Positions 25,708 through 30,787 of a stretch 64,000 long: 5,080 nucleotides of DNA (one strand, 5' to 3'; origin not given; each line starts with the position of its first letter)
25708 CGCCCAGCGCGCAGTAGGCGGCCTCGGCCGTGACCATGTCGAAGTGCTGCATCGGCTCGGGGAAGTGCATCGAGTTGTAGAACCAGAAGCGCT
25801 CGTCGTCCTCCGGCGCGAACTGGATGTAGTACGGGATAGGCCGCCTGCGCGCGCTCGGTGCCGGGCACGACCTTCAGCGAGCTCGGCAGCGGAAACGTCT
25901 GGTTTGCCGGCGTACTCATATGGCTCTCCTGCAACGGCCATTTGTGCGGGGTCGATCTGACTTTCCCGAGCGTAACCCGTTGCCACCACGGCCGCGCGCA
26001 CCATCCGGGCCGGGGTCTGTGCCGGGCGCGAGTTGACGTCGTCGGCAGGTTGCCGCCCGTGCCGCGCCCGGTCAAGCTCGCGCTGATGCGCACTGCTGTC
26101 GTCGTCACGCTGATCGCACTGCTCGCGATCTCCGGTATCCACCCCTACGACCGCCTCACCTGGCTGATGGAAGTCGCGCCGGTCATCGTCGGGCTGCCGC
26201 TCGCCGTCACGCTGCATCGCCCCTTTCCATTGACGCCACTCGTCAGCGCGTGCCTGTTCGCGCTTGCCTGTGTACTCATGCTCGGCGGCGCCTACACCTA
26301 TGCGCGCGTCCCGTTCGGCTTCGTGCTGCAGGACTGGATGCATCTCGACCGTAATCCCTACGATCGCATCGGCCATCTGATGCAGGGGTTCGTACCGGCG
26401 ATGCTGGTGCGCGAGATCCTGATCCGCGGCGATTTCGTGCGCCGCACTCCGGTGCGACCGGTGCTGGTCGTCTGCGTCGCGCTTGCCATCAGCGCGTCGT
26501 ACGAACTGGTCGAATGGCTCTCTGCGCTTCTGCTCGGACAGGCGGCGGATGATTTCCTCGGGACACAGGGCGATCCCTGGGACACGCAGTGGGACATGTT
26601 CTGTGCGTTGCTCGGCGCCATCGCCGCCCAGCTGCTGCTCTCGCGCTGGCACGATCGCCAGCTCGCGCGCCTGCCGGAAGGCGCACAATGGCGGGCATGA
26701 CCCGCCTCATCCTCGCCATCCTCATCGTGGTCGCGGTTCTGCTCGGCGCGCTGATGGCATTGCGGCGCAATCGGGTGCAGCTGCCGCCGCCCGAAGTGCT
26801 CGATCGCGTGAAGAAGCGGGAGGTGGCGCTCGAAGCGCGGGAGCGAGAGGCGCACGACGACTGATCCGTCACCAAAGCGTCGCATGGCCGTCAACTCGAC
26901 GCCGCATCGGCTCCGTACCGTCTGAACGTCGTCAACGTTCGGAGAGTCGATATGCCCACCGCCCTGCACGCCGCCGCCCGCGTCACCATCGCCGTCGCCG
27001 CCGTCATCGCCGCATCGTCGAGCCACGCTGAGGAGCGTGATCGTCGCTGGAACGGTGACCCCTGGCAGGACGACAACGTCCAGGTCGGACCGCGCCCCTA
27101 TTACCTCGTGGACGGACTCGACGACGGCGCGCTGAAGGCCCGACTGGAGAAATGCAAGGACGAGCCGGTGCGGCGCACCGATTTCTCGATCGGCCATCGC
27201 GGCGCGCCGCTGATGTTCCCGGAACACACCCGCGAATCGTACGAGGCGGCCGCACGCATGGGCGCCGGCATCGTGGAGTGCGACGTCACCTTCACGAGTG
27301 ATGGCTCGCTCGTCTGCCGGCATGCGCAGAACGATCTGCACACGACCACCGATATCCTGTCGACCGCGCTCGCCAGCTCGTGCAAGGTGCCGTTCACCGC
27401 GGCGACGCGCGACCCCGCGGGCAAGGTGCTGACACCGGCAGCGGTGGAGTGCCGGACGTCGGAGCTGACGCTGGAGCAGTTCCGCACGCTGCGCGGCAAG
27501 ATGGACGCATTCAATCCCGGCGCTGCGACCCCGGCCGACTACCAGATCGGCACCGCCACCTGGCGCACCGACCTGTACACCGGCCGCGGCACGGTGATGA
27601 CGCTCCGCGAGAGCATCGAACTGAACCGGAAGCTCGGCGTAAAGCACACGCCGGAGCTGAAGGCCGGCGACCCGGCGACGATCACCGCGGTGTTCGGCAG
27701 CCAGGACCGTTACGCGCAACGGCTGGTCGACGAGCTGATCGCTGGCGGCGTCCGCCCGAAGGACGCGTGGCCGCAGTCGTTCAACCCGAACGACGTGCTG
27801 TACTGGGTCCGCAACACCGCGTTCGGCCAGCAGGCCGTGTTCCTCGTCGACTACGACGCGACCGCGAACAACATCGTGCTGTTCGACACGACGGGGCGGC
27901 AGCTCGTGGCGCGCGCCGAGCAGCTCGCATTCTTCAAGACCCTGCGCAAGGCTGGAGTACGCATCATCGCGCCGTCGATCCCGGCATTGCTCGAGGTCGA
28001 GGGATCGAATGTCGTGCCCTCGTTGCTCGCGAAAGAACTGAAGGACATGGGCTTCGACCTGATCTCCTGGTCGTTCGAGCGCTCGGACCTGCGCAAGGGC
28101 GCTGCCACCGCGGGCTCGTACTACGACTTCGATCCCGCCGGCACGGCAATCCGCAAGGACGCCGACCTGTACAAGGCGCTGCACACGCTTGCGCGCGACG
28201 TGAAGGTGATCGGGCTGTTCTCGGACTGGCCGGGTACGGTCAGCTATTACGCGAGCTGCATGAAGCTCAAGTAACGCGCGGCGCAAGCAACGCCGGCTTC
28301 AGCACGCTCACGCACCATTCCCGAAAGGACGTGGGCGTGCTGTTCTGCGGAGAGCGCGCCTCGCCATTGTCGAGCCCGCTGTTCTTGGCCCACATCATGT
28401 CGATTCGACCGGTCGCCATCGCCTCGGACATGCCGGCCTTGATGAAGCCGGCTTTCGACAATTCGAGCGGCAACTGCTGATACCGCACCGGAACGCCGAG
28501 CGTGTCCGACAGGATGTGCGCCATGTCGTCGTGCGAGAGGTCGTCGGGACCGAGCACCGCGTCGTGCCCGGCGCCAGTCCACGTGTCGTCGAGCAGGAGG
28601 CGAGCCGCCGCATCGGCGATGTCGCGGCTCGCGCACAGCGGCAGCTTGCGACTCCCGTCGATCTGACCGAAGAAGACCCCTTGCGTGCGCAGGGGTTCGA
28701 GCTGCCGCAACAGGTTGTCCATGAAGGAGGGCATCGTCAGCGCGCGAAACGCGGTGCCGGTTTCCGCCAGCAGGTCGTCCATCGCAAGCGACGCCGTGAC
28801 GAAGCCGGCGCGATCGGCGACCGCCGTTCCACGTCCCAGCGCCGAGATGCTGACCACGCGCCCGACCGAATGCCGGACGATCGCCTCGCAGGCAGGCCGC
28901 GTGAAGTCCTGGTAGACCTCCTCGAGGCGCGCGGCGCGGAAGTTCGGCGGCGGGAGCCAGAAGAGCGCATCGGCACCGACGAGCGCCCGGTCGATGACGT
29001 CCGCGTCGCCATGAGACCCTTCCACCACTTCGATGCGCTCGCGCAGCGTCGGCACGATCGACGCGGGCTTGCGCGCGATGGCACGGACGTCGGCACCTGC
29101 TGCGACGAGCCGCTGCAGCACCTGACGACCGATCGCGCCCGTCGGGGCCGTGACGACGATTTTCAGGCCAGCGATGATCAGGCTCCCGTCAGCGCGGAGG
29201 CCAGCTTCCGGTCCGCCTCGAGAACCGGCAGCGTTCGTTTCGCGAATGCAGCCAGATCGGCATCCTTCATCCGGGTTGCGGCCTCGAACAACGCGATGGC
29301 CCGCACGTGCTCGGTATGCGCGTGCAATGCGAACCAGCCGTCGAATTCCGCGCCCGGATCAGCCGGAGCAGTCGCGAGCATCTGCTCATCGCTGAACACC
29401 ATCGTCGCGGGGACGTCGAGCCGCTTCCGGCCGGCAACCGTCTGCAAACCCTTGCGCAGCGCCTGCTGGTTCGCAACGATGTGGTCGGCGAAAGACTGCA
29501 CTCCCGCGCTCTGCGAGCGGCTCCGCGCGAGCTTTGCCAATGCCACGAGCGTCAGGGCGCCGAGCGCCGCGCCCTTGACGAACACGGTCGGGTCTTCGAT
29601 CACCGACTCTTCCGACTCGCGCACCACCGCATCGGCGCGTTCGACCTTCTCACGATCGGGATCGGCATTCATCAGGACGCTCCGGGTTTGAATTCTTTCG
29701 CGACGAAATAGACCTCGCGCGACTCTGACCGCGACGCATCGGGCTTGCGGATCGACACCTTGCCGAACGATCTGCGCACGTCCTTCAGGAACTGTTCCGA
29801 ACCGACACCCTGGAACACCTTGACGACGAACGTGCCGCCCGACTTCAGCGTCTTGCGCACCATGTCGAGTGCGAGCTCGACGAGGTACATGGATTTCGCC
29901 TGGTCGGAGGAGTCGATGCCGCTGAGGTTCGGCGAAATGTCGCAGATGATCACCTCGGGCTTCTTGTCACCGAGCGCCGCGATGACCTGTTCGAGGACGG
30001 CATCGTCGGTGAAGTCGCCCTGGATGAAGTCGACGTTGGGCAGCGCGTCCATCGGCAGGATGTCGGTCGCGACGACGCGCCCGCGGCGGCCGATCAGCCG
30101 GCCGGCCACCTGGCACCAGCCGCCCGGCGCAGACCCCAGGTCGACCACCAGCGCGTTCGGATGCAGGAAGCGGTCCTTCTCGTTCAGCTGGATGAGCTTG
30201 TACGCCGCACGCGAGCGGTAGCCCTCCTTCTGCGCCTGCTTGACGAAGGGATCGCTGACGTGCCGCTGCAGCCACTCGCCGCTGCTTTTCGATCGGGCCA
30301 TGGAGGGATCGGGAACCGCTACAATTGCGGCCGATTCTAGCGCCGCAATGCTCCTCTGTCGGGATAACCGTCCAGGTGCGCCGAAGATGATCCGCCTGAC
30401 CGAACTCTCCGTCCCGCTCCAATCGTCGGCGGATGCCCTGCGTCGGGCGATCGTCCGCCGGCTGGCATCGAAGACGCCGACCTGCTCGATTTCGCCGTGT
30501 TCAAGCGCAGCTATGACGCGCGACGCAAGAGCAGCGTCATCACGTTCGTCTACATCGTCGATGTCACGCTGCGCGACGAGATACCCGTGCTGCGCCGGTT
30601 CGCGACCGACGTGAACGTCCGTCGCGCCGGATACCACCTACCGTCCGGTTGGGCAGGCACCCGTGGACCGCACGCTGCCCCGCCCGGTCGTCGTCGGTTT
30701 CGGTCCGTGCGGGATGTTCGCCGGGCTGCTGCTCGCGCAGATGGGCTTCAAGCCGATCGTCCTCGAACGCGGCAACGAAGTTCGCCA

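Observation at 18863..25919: Operon coupling a phenylphosphate-synthase-like two-subunit kinase to a biotin-dependent carboxylase and a HAD phosphatase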

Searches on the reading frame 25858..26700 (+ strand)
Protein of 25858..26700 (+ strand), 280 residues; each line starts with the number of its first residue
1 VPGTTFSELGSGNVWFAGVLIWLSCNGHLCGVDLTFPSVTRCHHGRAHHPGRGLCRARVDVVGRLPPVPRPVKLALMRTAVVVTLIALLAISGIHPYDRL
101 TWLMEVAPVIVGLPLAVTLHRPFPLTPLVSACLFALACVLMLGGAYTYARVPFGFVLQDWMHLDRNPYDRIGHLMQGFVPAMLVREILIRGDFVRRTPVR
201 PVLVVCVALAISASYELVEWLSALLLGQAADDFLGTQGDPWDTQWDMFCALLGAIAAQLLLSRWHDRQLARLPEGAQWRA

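Call 30: search_protein_families(library=pfam, proteins=[window:25858-26700:+], max_evalue=0.001)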
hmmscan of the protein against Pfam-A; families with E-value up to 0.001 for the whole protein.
window:25858-26700:+ (280 aa): 1 family
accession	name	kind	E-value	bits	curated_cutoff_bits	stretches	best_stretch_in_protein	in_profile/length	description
PF09997.14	DUF2238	-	4e-53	179.5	26.4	1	111-250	2-140/140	Predicted membrane protein (DUF2238)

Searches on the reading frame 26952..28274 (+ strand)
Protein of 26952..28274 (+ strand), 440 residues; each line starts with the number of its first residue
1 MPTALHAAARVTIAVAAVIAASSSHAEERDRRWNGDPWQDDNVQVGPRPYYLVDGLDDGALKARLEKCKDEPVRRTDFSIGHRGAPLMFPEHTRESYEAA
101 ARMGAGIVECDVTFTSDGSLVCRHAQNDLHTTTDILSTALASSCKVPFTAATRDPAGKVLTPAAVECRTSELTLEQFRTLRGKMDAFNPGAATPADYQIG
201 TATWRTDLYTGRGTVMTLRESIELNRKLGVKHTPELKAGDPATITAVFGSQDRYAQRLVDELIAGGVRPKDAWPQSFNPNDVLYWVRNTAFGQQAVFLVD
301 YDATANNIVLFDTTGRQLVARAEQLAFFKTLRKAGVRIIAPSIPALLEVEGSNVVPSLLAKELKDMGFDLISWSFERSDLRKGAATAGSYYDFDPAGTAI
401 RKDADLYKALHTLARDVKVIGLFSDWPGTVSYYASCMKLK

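Call 30: search_protein_families(library=pfam, proteins=[window:26952-28274:+], max_evalue=0.001)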
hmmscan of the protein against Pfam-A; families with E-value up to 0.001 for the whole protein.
window:26952-28274:+ (440 aa): 1 family
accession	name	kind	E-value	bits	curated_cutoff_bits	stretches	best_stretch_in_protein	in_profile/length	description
PF03009.23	GDPD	-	7.6e-19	69.2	23.6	1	82-308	1-176/244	Glycerophosphoryl diester phosphodiesterase family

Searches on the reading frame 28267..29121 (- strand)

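Call 30: search_protein_families(library=pfam, proteins=[window:28267-29121:-], max_evalue=0.001)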
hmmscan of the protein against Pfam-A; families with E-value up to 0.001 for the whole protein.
window:28267-29121:- (284 aa): 2 families
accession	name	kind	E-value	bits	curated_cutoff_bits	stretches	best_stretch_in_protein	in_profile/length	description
PF13460.12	NAD_binding_10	-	4.9e-11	43.3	27.2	1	2-135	11-148/184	NAD(P)H-binding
PF05368.20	NmrA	-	1.9e-08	34.7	27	1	158-236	185-261/298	NmrA-like family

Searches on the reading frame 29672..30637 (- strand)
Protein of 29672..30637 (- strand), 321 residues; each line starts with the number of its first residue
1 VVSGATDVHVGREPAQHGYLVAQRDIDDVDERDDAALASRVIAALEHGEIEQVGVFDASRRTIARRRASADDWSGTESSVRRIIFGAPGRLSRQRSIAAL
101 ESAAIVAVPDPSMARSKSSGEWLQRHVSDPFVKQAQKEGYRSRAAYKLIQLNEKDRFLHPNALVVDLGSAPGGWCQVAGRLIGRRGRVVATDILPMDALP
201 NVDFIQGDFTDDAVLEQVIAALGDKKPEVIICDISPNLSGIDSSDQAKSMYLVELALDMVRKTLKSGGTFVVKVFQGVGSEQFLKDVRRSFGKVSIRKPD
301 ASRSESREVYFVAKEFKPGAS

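Call 30: search_protein_families(library=pfam, proteins=[window:29672-30637:-], max_evalue=0.001)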
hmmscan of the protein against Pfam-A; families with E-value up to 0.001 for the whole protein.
window:29672-30637:- (321 aa): 1 family
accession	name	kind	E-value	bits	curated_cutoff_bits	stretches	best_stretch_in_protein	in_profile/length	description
PF01728.25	FtsJ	-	8.5e-56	189.2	24.1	1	140-316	1-181/181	FtsJ-like methyltransferase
